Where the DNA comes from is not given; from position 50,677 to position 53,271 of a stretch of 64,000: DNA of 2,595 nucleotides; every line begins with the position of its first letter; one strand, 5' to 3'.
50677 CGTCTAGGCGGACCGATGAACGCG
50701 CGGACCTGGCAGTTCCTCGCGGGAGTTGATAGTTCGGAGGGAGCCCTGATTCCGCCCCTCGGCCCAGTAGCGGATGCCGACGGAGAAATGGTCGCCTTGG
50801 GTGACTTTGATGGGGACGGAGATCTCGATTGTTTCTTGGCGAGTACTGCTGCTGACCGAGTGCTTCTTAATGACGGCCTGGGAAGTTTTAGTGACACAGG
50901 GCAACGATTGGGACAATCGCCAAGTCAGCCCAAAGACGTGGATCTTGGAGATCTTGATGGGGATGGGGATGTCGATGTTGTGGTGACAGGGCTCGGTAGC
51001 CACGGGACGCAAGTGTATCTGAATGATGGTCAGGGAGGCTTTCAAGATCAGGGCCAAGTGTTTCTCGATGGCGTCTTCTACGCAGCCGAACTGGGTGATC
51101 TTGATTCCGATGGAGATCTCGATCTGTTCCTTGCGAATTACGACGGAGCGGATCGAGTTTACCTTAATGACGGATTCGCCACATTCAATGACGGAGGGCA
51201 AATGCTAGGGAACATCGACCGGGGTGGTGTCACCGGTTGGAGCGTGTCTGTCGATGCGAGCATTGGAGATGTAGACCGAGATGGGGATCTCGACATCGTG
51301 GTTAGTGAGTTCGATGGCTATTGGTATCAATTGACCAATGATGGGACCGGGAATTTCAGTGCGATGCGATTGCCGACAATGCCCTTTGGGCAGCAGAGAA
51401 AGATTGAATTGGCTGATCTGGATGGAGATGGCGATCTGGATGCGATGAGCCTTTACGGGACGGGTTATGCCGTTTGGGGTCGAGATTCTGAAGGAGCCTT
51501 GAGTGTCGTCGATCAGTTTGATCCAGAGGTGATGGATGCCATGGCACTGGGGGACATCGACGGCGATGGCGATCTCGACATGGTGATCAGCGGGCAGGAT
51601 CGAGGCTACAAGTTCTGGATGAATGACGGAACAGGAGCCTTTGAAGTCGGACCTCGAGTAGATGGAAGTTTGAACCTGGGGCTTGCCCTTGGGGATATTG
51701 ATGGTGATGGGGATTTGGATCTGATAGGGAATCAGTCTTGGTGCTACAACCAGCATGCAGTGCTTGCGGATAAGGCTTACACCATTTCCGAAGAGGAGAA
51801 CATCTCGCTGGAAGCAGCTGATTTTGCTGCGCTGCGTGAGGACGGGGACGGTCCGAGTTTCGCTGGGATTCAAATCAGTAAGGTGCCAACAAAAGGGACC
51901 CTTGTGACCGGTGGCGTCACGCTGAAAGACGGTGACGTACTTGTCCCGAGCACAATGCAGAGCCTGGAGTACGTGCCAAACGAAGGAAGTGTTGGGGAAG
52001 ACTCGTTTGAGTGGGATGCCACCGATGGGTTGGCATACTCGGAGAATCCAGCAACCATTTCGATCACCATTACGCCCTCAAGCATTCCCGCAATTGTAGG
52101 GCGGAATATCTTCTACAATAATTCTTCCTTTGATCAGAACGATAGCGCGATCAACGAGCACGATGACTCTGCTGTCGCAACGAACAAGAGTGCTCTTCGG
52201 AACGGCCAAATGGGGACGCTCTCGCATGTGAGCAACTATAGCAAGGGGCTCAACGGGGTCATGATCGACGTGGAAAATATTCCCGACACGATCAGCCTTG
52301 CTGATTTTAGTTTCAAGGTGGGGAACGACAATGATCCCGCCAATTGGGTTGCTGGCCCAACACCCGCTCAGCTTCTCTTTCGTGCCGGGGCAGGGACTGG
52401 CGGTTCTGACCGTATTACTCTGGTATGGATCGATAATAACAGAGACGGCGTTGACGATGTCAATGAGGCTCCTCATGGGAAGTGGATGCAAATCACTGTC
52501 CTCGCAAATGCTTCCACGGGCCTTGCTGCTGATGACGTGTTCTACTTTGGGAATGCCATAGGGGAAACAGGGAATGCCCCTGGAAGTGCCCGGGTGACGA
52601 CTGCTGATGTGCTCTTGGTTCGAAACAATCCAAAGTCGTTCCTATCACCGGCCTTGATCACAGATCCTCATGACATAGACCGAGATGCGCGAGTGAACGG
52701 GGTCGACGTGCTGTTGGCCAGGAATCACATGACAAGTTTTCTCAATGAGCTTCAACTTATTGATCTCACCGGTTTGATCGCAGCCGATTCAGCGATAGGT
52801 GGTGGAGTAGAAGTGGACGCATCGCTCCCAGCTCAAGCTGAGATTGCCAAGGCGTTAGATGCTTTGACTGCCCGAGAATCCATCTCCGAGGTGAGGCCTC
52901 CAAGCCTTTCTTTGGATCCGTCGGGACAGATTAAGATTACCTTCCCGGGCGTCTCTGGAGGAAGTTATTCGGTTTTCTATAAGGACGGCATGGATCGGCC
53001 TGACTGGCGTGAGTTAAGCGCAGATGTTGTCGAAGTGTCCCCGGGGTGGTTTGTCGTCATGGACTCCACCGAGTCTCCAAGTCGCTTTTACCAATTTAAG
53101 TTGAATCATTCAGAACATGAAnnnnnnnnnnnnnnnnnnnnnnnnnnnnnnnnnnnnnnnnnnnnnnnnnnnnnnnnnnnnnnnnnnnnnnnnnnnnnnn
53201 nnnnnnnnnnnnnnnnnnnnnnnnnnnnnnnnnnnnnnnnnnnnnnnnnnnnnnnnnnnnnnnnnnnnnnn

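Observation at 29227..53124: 23.9-kb single ORF encoding a 7,965-aa secreted giant protein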

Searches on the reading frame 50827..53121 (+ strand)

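Call 5: search_protein_families(library=pfam, proteins=[window:50827-53121:+], max_evalue=0.01)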
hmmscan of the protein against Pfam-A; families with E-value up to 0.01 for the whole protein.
window:50827-53121:+ (765 aa): 3 families
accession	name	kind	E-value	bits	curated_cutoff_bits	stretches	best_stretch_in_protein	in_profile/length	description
PF13517.12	FG-GAP_3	-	7.3e-35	119.8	26.9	5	148-206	1-59/61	FG-GAP-like repeat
PF01839.29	FG-GAP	-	2.6e-06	27.6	22.1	0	238-255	4-21/37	FG-GAP repeat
PF17963.7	Big_9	-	0.0014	19.9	23.6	1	308-414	1-89/89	Bacterial Ig domain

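Call 12: search_protein_families(library=ncbifam, proteins=[window:50827-53121:+], max_evalue=0.01)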
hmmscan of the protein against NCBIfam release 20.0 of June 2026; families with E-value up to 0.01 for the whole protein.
window:50827-53121:+ (765 aa): 1 family
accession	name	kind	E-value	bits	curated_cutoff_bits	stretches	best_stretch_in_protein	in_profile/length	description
NF012211.1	tand_rpt_95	domain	0.0037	17.2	90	1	368-423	39-92/98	tandem-95 repeat protein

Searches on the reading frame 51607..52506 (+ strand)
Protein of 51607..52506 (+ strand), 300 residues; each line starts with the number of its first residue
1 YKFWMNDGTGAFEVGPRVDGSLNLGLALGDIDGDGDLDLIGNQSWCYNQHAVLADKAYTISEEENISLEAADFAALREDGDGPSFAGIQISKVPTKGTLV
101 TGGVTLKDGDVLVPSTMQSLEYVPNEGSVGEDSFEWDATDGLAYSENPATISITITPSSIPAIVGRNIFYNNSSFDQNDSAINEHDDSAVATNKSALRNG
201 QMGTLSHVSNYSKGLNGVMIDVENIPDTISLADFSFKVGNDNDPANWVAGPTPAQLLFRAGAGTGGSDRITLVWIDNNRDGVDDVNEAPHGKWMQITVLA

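Call 18: search_protein_families(library=pfam, proteins=[window:51607-52506:+], max_evalue=1)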
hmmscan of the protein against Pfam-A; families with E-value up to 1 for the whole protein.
window:51607-52506:+ (300 aa): 2 families
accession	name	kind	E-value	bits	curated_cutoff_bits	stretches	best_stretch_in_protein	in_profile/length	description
PF17963.7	Big_9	-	0.00023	22.4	23.6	1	48-154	1-89/89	Bacterial Ig domain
PF13517.12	FG-GAP_3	-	0.0012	19.8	26.9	1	3-40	20-60/61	FG-GAP-like repeat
